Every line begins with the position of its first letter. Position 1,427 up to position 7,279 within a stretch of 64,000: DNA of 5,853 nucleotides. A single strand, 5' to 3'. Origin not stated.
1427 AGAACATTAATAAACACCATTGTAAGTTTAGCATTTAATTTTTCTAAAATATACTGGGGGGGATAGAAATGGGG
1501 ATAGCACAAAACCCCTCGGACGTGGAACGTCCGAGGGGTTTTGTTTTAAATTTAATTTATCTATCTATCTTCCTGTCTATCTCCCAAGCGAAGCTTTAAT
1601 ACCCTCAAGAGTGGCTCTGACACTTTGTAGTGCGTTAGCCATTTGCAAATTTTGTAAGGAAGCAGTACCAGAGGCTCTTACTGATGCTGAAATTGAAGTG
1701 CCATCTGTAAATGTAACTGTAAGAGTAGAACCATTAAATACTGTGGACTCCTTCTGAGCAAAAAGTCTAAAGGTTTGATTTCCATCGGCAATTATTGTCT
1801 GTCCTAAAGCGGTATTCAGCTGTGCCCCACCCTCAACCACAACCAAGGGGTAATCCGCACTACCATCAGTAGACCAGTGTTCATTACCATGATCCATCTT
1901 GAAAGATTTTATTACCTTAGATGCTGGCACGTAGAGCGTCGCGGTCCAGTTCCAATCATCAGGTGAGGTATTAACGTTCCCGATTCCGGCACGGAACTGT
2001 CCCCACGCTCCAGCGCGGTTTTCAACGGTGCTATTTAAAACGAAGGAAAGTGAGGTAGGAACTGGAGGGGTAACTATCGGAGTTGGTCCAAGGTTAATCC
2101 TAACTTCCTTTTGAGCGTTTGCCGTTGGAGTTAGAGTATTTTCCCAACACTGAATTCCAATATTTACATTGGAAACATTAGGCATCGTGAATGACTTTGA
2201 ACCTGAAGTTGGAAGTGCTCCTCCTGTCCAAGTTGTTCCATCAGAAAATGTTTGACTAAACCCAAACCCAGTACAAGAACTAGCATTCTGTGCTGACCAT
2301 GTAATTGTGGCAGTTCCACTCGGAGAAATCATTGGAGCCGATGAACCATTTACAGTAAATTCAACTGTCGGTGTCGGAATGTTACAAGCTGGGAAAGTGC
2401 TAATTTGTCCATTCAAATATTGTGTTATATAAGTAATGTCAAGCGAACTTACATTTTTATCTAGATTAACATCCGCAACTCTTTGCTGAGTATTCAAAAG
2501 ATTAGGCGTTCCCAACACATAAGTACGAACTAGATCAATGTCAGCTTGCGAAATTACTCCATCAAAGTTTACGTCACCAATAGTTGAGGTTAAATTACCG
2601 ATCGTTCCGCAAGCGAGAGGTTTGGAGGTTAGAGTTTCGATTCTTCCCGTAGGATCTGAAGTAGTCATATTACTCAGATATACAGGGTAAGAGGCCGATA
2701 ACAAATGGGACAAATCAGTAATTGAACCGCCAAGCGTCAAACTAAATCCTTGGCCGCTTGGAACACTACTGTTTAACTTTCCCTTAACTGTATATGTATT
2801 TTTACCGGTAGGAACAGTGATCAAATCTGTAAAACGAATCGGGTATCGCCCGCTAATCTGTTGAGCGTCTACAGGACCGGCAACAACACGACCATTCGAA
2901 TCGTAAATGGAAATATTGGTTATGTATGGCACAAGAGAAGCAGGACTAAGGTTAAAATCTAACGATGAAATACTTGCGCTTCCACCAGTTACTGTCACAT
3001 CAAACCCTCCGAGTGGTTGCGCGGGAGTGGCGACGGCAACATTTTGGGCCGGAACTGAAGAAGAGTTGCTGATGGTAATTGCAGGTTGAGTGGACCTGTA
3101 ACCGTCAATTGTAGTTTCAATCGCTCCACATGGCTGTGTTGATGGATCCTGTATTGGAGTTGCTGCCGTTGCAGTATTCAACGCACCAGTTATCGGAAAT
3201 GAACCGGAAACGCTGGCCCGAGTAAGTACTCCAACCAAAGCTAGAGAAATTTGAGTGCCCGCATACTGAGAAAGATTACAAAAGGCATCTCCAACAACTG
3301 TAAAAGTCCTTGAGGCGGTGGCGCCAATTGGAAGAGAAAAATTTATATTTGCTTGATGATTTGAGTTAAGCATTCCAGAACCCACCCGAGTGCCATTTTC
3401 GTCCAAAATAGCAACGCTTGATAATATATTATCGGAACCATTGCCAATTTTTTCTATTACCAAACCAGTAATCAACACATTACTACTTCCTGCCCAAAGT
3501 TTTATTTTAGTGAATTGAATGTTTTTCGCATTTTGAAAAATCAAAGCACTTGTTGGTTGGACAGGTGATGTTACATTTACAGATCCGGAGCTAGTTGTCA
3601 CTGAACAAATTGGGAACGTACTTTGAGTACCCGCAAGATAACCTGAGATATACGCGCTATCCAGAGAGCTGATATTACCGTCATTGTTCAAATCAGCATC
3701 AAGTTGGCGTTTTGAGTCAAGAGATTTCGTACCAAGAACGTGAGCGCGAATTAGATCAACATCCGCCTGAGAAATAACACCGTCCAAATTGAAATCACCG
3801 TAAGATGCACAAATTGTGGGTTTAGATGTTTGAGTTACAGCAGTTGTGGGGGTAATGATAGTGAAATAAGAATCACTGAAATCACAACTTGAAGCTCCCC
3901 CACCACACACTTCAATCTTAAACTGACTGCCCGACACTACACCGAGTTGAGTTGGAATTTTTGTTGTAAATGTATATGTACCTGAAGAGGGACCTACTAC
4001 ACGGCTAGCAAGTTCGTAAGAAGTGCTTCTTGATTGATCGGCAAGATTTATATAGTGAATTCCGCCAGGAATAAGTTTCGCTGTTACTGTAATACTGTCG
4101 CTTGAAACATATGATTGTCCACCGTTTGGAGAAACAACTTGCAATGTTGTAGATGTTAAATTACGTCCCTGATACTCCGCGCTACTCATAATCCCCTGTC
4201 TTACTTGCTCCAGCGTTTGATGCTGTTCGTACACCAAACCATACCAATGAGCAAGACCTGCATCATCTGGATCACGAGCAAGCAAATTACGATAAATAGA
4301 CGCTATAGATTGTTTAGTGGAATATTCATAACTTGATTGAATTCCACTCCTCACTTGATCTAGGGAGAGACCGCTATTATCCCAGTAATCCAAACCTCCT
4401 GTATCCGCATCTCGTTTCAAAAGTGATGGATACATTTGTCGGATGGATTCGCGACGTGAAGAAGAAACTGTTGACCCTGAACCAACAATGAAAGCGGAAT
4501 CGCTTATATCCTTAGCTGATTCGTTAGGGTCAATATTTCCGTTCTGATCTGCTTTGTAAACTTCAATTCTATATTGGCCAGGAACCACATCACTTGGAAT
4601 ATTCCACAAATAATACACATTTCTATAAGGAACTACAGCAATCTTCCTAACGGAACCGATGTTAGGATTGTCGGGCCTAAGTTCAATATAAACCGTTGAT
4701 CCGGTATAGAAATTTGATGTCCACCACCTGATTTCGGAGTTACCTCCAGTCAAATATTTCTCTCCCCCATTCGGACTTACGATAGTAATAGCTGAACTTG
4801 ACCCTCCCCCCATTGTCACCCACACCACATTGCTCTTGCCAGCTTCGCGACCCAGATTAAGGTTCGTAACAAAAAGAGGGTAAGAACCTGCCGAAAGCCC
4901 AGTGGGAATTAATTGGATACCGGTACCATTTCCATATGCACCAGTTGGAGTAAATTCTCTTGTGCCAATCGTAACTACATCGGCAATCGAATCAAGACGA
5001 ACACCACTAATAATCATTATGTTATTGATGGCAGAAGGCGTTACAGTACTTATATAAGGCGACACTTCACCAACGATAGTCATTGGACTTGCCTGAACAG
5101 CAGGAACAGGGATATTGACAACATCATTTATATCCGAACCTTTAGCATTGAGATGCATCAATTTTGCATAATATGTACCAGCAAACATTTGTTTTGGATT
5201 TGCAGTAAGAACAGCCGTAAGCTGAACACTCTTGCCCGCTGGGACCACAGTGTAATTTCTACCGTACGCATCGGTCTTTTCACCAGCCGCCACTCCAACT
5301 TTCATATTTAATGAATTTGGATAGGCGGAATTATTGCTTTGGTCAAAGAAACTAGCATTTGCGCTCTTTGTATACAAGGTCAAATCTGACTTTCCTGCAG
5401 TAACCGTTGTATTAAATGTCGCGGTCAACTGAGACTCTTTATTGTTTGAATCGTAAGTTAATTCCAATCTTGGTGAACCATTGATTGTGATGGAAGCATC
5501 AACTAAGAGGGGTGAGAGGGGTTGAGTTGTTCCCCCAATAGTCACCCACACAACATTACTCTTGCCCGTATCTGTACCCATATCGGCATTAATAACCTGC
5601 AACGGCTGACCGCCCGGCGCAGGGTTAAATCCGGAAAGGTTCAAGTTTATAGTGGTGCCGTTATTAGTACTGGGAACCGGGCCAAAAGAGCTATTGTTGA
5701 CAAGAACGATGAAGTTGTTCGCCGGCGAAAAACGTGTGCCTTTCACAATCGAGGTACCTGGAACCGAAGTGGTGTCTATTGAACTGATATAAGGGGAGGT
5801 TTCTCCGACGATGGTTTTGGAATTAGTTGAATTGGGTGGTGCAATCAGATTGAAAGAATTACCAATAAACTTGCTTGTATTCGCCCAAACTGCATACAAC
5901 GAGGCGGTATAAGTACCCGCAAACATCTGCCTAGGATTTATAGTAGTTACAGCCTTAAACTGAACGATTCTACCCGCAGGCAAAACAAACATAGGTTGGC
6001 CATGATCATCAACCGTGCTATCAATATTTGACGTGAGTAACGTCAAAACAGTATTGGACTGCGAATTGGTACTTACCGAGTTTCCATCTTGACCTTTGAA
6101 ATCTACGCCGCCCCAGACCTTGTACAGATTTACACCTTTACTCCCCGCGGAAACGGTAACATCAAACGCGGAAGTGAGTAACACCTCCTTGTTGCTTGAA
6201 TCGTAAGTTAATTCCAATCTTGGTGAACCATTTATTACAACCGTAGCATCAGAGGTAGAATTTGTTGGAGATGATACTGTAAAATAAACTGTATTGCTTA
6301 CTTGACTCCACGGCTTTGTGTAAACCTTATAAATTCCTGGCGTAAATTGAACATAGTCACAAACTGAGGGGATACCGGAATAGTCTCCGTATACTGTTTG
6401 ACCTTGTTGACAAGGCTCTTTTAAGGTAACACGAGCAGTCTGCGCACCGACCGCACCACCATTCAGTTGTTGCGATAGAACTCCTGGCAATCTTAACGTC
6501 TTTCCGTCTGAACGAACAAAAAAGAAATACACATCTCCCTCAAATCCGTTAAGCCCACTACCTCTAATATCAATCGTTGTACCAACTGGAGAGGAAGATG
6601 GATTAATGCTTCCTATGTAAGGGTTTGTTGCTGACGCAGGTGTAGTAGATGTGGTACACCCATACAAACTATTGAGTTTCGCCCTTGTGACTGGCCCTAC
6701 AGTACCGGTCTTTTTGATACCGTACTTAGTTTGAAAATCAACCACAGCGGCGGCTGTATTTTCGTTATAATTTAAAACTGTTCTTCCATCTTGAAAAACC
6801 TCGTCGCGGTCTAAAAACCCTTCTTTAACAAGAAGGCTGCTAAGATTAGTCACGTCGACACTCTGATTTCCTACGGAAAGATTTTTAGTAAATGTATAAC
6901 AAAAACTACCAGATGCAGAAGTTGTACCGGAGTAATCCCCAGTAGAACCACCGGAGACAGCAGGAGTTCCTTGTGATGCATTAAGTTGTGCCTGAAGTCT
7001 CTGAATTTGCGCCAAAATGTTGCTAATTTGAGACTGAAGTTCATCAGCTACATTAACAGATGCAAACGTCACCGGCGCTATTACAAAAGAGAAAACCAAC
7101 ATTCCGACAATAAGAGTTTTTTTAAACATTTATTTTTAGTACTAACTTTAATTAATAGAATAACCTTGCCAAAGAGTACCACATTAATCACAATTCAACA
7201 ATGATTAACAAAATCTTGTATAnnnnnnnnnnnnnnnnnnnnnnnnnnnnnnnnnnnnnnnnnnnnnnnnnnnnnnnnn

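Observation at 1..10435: Five dockerin-type modules in three neighbouring secreted proteins, with no recognisable cohesin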

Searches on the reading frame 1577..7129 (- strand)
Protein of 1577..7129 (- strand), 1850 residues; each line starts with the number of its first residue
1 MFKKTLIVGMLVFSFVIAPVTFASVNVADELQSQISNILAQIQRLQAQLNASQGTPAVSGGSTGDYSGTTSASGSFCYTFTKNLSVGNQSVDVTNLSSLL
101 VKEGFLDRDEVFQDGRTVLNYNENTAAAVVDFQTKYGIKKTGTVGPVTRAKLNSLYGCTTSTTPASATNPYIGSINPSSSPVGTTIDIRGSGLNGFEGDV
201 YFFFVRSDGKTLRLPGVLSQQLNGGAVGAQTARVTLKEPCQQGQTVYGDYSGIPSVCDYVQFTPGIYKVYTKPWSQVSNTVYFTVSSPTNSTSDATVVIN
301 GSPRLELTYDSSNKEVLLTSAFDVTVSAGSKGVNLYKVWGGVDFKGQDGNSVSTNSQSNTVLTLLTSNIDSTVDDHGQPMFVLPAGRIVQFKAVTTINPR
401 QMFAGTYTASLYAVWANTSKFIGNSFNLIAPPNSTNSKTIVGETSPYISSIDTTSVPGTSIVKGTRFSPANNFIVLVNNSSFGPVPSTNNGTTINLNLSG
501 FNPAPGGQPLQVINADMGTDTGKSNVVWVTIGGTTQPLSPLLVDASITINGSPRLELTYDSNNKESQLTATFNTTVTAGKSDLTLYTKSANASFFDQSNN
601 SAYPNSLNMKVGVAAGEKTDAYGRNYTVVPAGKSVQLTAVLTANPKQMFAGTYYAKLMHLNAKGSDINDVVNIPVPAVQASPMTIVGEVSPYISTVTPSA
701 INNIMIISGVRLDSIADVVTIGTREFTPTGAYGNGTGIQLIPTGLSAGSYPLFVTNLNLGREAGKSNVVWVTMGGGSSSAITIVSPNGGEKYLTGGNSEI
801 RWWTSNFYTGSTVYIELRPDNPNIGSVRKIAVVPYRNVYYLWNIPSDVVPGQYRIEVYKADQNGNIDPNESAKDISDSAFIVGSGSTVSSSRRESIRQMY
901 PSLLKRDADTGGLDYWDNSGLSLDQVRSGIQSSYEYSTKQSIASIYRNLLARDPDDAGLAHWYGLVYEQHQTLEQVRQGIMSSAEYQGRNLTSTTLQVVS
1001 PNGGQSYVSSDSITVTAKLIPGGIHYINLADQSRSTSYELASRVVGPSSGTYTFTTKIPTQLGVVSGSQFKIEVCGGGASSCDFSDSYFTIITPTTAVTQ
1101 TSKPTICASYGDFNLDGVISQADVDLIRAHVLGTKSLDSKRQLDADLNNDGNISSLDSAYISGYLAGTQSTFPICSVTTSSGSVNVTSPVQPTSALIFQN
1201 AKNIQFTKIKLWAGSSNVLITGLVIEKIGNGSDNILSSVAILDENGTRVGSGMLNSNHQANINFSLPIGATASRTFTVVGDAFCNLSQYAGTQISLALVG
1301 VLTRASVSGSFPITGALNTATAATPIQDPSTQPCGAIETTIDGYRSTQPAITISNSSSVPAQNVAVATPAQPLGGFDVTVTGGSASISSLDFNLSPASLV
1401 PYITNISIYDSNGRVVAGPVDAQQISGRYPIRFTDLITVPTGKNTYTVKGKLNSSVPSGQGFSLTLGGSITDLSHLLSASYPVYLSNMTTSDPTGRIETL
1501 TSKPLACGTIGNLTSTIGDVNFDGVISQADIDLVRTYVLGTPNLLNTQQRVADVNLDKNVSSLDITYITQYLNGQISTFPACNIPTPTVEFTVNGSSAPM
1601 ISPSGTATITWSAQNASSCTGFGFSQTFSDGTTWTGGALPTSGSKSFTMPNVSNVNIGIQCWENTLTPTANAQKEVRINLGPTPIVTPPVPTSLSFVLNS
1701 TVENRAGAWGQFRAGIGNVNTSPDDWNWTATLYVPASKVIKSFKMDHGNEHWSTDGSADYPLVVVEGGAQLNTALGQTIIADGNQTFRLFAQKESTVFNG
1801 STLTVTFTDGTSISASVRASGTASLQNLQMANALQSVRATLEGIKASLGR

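Call 11: search_protein_families(library=pfam, proteins=[window:1577-7129:-], max_evalue=0.1)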
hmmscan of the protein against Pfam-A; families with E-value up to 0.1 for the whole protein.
window:1577-7129:- (1850 aa): 5 families
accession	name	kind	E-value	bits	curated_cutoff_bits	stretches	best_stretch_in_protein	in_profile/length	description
PF00404.24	Dockerin_1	-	4.8e-20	72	22.9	2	1518-1573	2-57/57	Dockerin type I domain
PF13946.11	DUF4214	-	2.5e-12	47.1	23.2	2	935-989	17-71/72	Domain of unknown function (DUF4214)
PF01471.23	PG_binding_1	-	2.6e-06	28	23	1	92-152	4-57/57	Putative peptidoglycan binding domain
PF14282.11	FlxA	-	0.021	15.3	26.3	1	29-52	52-75/101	FlxA-like protein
PF15418.12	DUF4625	-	0.056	14.2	27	0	843-869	98-124/131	Domain of unknown function (DUF4625)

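Call 12: find_encoding_contigs(protein=window:1577-7129:-, flank=10000, max_places=4)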
Protein window:1577-7129:- (1850 aa): no gene with exactly this product is on record in the collection.

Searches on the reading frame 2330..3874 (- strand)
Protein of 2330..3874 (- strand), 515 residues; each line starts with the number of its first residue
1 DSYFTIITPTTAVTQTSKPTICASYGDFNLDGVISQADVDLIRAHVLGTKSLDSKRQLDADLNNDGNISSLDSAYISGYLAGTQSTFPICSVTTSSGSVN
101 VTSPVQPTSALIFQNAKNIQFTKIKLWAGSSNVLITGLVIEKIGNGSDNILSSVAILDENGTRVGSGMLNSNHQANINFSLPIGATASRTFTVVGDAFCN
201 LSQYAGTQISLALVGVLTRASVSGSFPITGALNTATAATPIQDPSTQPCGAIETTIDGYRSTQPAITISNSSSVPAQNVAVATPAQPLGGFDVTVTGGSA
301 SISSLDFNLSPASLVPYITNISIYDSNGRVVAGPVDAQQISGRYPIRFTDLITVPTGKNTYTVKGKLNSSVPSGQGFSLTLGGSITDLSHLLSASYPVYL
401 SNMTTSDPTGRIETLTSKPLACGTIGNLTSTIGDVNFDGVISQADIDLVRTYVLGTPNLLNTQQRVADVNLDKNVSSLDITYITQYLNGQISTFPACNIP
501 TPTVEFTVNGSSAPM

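Call 25: find_homologous_proteins(query=window:2330-3874:-, max_evalue=0.001)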
Query seq(515 aa) (515 aa): 8 proteins with E <= 0.001 among 8000 candidates.
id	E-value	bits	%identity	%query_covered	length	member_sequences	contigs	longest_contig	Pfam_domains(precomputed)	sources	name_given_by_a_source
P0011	2.5e-66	243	63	18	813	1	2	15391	PF00404.25,PF10342.16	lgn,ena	-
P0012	1.1e-34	139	44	35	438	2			-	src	-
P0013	2.6e-32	131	50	21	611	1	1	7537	PF01471.24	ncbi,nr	ncbi:MAG: peptidoglycan-binding protein, partial [Candidatus Kaiserbacteria bacterium]|nr:peptidogly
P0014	3.9e-31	127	36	26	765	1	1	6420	PF01471.24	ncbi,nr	ncbi:MAG: peptidoglycan-binding domain-containing protein, partial [bacterium]|nr:peptidoglycan-bind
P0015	1.2e-27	115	35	26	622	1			-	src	-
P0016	4.7e-16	77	46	21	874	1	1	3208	-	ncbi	-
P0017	2.5e-13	68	35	26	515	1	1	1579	PF01471.24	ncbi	-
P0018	3.0e-12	65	47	17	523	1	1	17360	PF00404.25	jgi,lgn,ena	-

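Call 85: find_encoding_contigs(protein=P0011, flank=10000, max_places=3)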
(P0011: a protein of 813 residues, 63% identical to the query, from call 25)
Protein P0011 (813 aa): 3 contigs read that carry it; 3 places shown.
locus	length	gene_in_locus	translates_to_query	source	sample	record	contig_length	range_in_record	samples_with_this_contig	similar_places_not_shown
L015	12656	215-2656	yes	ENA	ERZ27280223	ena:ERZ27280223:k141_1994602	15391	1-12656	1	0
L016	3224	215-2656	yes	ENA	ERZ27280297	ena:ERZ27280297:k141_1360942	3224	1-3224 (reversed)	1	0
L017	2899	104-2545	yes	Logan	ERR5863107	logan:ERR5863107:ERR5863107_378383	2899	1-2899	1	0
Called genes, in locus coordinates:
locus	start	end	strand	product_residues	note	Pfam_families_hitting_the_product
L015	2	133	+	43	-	?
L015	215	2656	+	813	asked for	PF00404:Dockerin_1 (weak), PF10342:Kre9_KNH (faint), PF00404:Dockerin_1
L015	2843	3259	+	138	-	PF00164:Ribosom_S12_S23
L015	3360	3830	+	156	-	PF00177:Ribosomal_S7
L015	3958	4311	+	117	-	-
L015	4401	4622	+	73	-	-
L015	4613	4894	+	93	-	PF05016:ParE_toxin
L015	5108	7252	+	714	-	PF00009:GTP_EFTU, PF03144:GTP_EFTU_D2, PF22042:EF-G_D2, PF14492:EFG_III, PF16658:RF3_C, PF03764:EFG_IV, PF00679:EFG_C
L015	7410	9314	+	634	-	-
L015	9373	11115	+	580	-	PF00404:Dockerin_1, PF18911:PKD_4, PF00801:PKD (weak)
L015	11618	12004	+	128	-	PF00410:Ribosomal_S8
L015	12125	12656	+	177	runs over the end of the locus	PF00347:Ribosomal_L6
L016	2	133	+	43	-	?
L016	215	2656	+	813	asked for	PF00404:Dockerin_1 (weak), PF10342:Kre9_KNH (faint), PF00404:Dockerin_1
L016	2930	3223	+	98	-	?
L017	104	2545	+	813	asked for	PF00404:Dockerin_1 (weak), PF10342:Kre9_KNH (faint), PF00404:Dockerin_1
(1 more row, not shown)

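Call 86: find_encoding_contigs(protein=P0018, flank=10000, max_places=3)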
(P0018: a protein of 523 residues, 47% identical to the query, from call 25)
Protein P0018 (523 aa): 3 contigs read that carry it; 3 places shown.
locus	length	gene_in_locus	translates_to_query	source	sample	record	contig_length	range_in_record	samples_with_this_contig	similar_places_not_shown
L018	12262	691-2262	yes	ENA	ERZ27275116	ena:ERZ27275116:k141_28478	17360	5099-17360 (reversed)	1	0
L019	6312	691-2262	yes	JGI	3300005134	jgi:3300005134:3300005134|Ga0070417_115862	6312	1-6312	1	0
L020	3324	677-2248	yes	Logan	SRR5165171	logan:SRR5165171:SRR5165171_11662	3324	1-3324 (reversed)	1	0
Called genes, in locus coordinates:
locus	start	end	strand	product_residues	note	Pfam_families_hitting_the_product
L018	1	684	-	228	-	?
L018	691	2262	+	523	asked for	PF00404:Dockerin_1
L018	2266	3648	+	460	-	PF00404:Dockerin_1 (weak)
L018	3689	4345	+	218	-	-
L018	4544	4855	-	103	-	-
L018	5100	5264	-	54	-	-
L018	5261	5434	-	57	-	-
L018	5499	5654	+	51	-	-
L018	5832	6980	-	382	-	PF04932:Wzy_C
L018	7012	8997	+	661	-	PF13385:Laminin_G_3, PF00404:Dockerin_1, PF07705:CARDB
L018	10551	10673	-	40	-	-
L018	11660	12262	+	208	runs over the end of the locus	-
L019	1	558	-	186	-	?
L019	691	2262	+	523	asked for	PF00404:Dockerin_1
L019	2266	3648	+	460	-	PF00404:Dockerin_1 (weak)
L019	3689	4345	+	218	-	-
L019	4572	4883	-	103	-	-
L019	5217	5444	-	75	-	-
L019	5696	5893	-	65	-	PF01541:GIY-YIG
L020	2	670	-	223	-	?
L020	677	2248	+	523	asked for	PF00404:Dockerin_1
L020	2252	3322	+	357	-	?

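Call 88: search_protein_families(library=pfam, proteins=[L018:2266-3645:+, L018:3689-4342:+, L015:7410-9311:+, L018:7012-8994:+], max_evalue=1)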
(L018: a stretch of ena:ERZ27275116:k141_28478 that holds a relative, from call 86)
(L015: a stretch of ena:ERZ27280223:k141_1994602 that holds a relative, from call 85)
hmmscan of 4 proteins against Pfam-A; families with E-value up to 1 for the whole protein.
L018:2266-3645:+ (460 aa): 3 families
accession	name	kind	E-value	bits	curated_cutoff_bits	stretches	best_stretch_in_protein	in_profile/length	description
PF00404.24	Dockerin_1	-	7.9e-08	32.8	22.9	1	398-450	1-52/57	Dockerin type I domain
PF00963.24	Cohesin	-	5e-05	24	24.1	1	57-177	15-137/139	Cohesin domain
PF13202.12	EF-hand_5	-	0.047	13.6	25.9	1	433-448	7-22/25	EF hand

L018:3689-4342:+ (218 aa): 1 family
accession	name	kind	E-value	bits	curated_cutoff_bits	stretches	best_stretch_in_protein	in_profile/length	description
PF04277.18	OAD_gamma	-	0.1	13.7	27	1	7-52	11-56/76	Oxaloacetate decarboxylase, gamma chain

L015:7410-9311:+ (634 aa): 1 family
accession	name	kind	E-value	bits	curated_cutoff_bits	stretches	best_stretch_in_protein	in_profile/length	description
PF10342.15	Kre9_KNH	-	0.0014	19.8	24.6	1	523-588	2-65/94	Kre9/KNH-like N-terminal Ig-like domain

L018:7012-8994:+ (661 aa): 5 families
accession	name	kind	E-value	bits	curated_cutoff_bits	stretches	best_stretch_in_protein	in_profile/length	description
PF13385.13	Laminin_G_3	-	1.7e-16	61.2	27.6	1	91-236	14-145/151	Concanavalin A-like lectin/glucanases superfamily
PF07705.17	CARDB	-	5e-09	36.7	22.7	1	438-547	2-99/101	CARDB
PF00404.24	Dockerin_1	-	2.9e-08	34.2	22.9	1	352-406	1-56/57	Dockerin type I domain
PF02893.26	GRAM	-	0.067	13.5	23.6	0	499-545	21-71/112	GRAM domain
PF07953.20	Toxin_R_bind_N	-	0.19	11.9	23.8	1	96-198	56-154/191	Clostridium neurotoxin, N-terminal receptor binding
